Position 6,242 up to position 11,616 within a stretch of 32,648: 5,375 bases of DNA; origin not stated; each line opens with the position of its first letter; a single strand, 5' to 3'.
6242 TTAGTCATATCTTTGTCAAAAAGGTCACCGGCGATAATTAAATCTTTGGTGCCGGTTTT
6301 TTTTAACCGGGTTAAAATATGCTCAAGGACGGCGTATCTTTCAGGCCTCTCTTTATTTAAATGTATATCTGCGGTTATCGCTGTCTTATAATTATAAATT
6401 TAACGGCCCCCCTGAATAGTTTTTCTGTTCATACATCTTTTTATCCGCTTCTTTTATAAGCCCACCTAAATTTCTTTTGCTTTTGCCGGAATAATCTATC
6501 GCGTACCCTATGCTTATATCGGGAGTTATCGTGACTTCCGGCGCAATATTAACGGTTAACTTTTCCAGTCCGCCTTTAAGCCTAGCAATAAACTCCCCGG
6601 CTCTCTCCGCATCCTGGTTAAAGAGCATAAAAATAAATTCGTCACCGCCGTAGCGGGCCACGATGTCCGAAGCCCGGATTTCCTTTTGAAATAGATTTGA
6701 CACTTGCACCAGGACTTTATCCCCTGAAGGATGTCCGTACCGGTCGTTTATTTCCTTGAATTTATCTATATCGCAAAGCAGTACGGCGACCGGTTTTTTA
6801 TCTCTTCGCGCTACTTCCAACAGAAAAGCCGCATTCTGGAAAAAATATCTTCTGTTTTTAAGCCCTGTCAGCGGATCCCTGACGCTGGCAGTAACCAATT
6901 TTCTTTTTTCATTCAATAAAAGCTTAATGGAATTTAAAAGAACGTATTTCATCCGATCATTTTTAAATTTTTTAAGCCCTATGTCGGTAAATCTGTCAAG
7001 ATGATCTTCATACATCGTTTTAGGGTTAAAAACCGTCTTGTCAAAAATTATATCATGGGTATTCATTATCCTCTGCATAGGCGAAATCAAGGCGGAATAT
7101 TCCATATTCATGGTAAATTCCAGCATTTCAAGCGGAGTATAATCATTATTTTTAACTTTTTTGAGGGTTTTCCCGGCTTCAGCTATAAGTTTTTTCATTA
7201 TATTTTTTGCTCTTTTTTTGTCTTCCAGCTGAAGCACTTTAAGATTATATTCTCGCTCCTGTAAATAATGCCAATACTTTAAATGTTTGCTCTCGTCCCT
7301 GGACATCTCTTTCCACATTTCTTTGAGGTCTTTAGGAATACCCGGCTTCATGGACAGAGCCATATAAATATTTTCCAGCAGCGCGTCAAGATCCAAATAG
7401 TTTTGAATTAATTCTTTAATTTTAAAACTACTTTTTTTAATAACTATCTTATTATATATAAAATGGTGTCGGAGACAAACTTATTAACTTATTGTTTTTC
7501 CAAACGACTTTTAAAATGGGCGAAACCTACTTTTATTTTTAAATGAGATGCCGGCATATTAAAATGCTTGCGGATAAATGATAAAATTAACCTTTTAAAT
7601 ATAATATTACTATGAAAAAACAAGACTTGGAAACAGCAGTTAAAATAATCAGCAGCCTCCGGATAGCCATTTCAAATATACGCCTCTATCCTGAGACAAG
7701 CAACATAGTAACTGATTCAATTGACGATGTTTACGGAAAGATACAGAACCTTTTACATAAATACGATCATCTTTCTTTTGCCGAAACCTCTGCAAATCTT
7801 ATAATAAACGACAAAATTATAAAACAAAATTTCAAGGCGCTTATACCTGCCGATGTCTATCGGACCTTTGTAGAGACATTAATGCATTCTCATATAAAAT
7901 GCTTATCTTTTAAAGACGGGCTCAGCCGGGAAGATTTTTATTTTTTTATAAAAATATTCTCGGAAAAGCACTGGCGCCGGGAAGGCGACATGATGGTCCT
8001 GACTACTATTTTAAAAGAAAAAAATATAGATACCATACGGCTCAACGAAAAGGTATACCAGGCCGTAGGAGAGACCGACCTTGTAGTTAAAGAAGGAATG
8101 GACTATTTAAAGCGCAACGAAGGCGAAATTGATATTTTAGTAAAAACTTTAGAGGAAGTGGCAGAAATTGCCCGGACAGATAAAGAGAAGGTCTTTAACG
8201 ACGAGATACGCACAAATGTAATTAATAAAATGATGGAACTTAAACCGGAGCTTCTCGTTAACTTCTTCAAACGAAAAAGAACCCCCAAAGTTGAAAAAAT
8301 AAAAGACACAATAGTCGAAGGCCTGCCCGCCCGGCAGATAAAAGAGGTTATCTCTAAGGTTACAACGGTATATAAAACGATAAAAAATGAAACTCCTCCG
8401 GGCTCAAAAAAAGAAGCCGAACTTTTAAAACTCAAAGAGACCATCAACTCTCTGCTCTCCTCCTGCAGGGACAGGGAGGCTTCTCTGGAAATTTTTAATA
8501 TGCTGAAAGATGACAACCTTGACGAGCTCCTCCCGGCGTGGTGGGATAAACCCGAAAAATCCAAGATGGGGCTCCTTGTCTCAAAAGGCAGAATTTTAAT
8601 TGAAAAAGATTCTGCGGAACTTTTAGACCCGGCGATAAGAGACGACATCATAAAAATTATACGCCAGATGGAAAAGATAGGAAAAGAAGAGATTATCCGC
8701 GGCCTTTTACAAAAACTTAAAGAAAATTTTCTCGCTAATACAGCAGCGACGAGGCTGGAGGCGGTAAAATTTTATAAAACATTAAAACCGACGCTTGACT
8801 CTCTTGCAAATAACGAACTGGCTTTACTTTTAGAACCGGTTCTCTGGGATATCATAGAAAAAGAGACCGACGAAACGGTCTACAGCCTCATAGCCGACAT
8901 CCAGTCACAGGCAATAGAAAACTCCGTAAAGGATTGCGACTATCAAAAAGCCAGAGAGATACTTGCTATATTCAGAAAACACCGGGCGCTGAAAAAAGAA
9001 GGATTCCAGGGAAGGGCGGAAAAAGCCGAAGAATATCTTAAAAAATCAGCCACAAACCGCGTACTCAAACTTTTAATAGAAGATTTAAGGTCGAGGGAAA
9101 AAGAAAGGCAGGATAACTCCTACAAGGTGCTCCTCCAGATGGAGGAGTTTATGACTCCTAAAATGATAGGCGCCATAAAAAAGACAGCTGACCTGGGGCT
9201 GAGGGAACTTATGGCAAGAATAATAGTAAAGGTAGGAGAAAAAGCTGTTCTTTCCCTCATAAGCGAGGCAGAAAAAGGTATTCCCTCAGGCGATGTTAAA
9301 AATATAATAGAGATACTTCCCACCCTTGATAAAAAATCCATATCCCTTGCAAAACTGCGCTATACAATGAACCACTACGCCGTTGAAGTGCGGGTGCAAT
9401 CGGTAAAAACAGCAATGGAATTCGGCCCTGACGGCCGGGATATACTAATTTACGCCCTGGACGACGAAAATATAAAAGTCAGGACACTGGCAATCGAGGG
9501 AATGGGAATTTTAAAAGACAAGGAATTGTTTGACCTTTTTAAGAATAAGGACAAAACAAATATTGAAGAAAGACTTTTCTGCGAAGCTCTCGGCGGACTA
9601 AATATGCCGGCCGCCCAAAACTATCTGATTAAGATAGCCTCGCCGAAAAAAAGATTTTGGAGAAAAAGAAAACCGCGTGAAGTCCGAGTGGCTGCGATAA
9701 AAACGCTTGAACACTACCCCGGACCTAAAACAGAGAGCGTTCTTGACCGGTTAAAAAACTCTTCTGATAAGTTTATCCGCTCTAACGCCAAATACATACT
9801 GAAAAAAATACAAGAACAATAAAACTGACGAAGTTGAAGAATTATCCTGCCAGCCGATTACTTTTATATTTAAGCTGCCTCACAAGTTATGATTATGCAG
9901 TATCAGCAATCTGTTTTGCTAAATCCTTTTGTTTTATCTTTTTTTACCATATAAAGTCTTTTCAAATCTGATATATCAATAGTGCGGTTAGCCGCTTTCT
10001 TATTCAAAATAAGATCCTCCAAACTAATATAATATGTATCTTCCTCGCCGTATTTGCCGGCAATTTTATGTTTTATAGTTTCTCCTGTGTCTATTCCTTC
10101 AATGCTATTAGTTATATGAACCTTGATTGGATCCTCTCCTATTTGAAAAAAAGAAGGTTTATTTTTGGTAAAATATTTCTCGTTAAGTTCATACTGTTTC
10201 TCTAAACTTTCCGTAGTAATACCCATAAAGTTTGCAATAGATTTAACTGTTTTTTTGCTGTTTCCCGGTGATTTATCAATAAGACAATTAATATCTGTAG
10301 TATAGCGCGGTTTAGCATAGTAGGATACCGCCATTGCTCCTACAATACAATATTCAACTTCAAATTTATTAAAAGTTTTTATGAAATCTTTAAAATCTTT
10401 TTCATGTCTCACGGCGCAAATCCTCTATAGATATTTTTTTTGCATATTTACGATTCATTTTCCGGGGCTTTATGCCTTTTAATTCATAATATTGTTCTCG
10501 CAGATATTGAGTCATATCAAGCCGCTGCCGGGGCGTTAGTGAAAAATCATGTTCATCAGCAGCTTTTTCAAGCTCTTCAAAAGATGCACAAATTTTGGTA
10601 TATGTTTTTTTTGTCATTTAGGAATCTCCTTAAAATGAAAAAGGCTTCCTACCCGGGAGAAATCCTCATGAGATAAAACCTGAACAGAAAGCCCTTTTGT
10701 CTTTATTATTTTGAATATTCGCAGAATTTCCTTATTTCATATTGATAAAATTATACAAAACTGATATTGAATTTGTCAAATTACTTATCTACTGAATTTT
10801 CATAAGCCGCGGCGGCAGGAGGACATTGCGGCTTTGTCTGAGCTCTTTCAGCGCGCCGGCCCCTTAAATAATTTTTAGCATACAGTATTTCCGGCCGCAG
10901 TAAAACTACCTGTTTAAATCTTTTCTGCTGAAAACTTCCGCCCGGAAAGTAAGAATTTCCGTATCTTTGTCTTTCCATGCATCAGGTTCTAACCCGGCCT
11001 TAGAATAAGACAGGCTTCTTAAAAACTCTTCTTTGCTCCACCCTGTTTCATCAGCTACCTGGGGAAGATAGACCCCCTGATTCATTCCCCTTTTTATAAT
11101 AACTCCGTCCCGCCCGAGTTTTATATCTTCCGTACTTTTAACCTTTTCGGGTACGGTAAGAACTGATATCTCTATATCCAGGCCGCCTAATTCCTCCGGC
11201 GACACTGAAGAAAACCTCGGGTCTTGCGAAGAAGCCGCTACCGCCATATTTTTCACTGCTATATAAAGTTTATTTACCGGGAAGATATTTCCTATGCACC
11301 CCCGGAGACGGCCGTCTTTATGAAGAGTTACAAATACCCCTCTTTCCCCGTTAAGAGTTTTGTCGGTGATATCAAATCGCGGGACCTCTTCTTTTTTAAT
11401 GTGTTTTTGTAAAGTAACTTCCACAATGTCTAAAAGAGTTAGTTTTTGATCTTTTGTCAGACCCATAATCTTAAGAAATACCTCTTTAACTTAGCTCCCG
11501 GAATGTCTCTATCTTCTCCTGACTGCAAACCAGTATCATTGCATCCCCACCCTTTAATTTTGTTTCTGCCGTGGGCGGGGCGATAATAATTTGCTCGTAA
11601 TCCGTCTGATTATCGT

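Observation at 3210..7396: Overlapping three-gene operon: GGDEF cyclase, Mre11/SbcD-like phosphoesterase and membrane-inserted Rad50/SbcC-like ATPase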

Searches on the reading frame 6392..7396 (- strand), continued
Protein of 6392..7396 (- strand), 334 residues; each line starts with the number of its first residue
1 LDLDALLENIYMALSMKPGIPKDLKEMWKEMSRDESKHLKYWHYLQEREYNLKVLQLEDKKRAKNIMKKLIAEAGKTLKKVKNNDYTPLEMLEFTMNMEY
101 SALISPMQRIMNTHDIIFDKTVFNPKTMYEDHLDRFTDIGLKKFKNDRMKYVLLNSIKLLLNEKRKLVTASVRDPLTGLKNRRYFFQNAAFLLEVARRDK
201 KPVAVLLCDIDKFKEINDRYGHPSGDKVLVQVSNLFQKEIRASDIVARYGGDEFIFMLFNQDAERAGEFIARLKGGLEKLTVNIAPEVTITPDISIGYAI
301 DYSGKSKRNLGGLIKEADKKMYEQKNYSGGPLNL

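Call 64: fold_search(model_id=the predicted structure, library=pdb)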
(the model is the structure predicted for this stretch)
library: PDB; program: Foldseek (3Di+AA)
matches with E <= 10: 744; with E <= 0.001: 98
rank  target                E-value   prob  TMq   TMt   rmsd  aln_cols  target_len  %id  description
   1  4urs_A                6.4e-12  1.00  0.44  0.89   1.7       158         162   40  Crystal Structure of GGDEF domain from T.maritima (released 2014-10-08)
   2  4urg_B                2.4e-11  1.00  0.43  0.90   1.8       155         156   41  Crystal Structure of GGDEF domain from T.maritima (active-like dimer) (released 2014-10-08)
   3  3ezu                  2.7e-11  1.00  0.46  0.46  13.5       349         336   21  Crystal structure of multidomain protein of unknown function with GGDEF-domain (NP_951600.1) from GEOBACTER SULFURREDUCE (released 2008-11-18)
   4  7e6g_A                3.5e-11  1.00  0.46  0.57  25.1       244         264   23  Crystal structure of diguanylate cyclase SiaD in complex with its activator SiaC from Pseudomonas aeruginosa (released 2021-09-22)
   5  3i5c_A                5.0e-11  1.00  0.45  0.74   6.0       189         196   30  Crystal structure of a fusion protein containing the leucine zipper of GCN4 and the GGDEF domain of WspR from Pseudomo (released 2009-08-18)
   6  4urg_A                5.6e-11  1.00  0.42  0.91   1.8       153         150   41  Crystal Structure of GGDEF domain from T.maritima (active-like dimer) (released 2014-10-08)
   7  3ign                  8.4e-11  1.00  0.45  0.87   1.7       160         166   34  Crystal Structure of the GGDEF domain from Marinobacter aquaeolei diguanylate cyclase complexed with c-di-GMP - Northeas (released 2009-08-11)
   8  4wxo_A                8.4e-11  1.00  0.43  0.76   3.8       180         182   30  SadC (300-487) from Pseudomonas aeruginosa PAO1 (released 2015-11-18)
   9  5llw_A                1.3e-10  1.00  0.44  0.22   5.7       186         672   29  Bacteriophytochrome activated diguanylyl cyclase from Idiomarina species A28L (released 2017-03-15)
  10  2wb4_B                1.5e-10  1.00  0.45  0.35   4.1       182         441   31  activated diguanylate cyclase PleD in complex with c-di-GMP (released 2010-04-21)
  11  3i5c_B                1.6e-10  1.00  0.45  0.74   7.7       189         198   30  Crystal structure of a fusion protein containing the leucine zipper of GCN4 and the GGDEF domain of WspR from Pseudomo (released 2009-08-18)
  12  3bre_B                1.8e-10  1.00  0.47  0.47   8.0       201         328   29  Crystal Structure of P.aeruginosa PA3702 (released 2008-04-01)
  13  7e6g_B                2.2e-10  1.00  0.45  0.57  25.3       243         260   24  Crystal structure of diguanylate cyclase SiaD in complex with its activator SiaC from Pseudomonas aeruginosa (released 2021-09-22)
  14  2v0n_A                2.7e-10  1.00  0.45  0.33   4.7       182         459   31  ACTIVATED RESPONSE REGULATOR PLED IN COMPLEX WITH C-DIGMP AND GTP- ALPHA-S (released 2007-08-21)
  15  5llx_A                2.7e-10  1.00  0.45  0.23   7.4       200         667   29  Bacteriophytochrome activated diguanylyl cyclase from Idiomarina species A28L with GTP bound (released 2017-03-15)
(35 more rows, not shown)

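Call 89: search_solved_structures(query=A4, max_evalue=1e-20, show_alignments=1)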
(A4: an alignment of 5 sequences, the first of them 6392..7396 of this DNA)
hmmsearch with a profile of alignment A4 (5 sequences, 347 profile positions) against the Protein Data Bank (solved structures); distinct sequences matched with E-value up to 1e-20: 47.
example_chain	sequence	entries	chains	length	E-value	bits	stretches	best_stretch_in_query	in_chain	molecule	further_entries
3ezu_A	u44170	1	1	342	3.6e-59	203.9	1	3-343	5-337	GGDEF domain protein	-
4urs_A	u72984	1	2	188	5.9e-43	150.6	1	183-340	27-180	DIGUANYLATE CYCLASE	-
4urg_A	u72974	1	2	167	1.7e-42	149.1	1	187-340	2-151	DIGUANYLATE CYCLASE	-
4urq_U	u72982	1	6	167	5.3e-41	144.2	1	187-340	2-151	DIGUANYLATE CYCLASE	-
4zve_A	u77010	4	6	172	7.5e-41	143.7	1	187-344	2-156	Diguanylate cyclase DosC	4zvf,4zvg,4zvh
8wcn_A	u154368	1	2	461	1.7e-37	132.7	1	182-346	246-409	Diguanylate cyclase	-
3ign_A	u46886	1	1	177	2.4e-37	132.2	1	179-344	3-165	Diguanylate cyclase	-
6zxm_A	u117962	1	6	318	1.7e-36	129.4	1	165-344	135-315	Putative GGDEF/response regulator receiver domain protein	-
5euh_A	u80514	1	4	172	2.2e-36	129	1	185-343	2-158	Putative GGDEF domain membrane protein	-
8c05_A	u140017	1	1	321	6.9e-35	124.1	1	161-343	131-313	Sensor domain-containing diguanylate cyclase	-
9g86_A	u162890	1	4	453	5.2e-34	121.2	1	182-344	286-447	Response regulator PleD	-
9g85_A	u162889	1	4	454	5.2e-34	121.2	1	182-344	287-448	Response regulator PleD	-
2wb4_A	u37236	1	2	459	5.3e-34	121.2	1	182-344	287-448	DIGUANYLATE CYCLASE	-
1w25_A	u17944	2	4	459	5.3e-34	121.2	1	182-344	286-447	STALKED-CELL DIFFERENTIATION CONTROLLING PROTEIN | RESPONSE REGULATOR PLED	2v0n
6zxb_A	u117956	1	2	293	6.7e-34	120.8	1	164-344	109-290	Putative GGDEF/response regulator receiver domain protein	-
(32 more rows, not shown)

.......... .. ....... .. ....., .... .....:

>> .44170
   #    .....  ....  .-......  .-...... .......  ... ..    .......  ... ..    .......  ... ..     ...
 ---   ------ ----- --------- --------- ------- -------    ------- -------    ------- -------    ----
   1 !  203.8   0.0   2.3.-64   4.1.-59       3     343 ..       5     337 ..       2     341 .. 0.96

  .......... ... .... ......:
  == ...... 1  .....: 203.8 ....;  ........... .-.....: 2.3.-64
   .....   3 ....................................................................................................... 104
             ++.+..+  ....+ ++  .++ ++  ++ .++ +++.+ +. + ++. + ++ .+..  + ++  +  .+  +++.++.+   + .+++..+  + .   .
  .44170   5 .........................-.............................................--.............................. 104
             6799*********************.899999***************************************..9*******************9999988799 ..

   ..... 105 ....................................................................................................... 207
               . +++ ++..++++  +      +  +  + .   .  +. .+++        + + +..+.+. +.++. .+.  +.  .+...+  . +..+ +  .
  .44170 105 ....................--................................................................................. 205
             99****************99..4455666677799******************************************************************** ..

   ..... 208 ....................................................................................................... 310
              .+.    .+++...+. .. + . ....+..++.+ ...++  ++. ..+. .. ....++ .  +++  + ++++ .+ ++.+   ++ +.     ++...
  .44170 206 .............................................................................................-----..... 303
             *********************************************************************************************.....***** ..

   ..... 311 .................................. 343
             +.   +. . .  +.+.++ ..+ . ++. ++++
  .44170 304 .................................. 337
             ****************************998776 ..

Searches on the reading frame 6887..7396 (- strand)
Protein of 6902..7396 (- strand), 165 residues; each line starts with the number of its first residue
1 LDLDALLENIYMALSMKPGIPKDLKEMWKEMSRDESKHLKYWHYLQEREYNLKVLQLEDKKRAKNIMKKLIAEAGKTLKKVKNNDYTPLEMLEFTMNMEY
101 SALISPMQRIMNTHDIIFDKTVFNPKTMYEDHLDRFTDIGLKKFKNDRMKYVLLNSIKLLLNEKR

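Call 21: search_protein_families(library=pfam, proteins=[window:6902-7396:-], max_evalue=0.1)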
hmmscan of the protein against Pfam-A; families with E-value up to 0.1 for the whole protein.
window:6902-7396:- (165 aa): 3 families
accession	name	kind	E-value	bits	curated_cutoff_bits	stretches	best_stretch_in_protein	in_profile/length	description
PF09158.15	MotCF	-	0.023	15.2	25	0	59-142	4-76/103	Bacteriophage T4 MotA, C-terminal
PF24862.1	SUS_EPBD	-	0.036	15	27.7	0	26-94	9-75/88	Sucrose synthase EPBD domain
PF12295.13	Symplekin_C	-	0.052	13.9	25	1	59-128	28-95/182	Symplekin tight junction protein C terminal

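Call 87: search_solved_structures(query=A6, max_evalue=10)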
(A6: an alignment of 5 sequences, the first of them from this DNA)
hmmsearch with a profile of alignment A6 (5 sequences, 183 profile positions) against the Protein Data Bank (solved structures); distinct sequences matched with E-value up to 10: 21.
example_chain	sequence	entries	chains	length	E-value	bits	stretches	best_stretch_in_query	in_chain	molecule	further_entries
3ezu_A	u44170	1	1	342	6.6e-15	58.6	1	3-181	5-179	GGDEF domain protein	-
1vjx_A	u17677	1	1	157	0.0077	19.3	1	4-66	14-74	putative ferritin-like diiron-carboxylate protein TM1526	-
1mft_A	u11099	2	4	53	0.031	17.3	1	10-54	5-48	Four-helix bundle model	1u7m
5c39_A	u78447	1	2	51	0.031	17.3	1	10-54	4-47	P0 Manganese cluster peptide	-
7s8t_A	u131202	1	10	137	0.033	17.2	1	1-60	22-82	EncC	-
2hz8_A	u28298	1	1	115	0.036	17.1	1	3-54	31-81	De novo designed diiron protein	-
6sf4_A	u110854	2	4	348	0.056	16.5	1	42-162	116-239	Ribonucleoside-diphosphate reductase, beta subunit 1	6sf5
7s5k_A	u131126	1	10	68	0.075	16.1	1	9-51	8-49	EncB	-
7s5c_A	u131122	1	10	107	0.18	14.9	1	9-51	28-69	EncB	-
5n5e_e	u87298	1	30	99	0.22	14.6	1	3-52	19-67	PFC_05175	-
6sop_A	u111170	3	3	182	0.41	13.7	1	36-89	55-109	Ferritin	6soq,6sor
3zf8_A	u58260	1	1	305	0.6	13.1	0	50-100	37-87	MANNAN POLYMERASE COMPLEXES SUBUNIT MNN9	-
5ouw_A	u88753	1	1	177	0.86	12.6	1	36-89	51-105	Ferritin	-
6gka_A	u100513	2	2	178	0.87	12.6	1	36-89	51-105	Ferritin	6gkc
6som_A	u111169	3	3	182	0.91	12.6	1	36-89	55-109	Ferritin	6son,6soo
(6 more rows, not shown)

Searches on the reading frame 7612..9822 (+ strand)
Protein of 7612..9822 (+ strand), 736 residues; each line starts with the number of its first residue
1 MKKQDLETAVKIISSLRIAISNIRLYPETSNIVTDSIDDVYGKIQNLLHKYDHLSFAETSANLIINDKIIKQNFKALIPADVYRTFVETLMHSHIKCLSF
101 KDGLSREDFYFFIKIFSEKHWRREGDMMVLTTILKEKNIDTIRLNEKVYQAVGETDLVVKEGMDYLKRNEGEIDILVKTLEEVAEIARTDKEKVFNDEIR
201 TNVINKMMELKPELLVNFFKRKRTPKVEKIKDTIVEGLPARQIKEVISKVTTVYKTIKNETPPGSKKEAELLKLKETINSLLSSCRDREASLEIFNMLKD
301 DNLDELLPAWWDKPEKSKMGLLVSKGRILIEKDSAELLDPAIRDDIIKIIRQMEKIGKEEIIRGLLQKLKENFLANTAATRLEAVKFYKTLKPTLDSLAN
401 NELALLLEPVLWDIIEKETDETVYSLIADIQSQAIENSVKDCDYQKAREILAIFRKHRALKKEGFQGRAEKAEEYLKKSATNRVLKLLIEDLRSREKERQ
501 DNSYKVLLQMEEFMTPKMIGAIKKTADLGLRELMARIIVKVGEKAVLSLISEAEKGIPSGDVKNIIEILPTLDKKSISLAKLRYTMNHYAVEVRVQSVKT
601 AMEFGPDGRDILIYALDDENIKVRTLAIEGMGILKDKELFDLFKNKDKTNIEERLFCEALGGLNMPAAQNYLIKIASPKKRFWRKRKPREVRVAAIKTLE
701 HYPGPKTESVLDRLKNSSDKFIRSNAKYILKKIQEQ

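Call 21: search_protein_families(library=pfam, proteins=[window:7612-9822:+], max_evalue=0.1)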
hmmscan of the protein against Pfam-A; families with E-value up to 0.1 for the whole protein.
window:7612-9822:+ (736 aa): 3 families
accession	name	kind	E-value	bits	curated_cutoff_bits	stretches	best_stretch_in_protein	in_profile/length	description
PF13646.12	HEAT_2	-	6.6e-09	36.4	27.7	1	586-641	8-65/88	HEAT repeats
PF15177.11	IL28A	-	0.029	14.7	27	0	241-301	89-150/157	Interleukin-28A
PF02985.28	HEAT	-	0.064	14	23.5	0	611-632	4-25/31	HEAT repeat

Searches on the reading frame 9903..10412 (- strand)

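Call 82: search_protein_families(library=pfam, proteins=[window:9903-10412:-], max_evalue=0.001)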
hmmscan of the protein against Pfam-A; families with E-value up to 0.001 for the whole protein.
window:9903-10412:- (169 aa): 1 family
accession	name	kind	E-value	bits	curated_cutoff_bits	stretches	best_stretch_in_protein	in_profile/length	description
PF19502.5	DUF6036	-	0.00027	21.2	23.6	0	125-154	90-119/164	Nucleotidyltransferase of unknown function (DUF6036)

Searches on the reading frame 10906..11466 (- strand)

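Call 82: search_protein_families(library=pfam, proteins=[window:10906-11466:-], max_evalue=0.001)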
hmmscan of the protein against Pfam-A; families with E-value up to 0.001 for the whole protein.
window:10906-11466:- (186 aa): 1 family
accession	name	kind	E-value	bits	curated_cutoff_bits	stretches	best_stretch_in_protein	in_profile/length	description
PF01871.22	AMMECR1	-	1.6e-52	177.9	25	1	17-179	6-168/168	AMMECR1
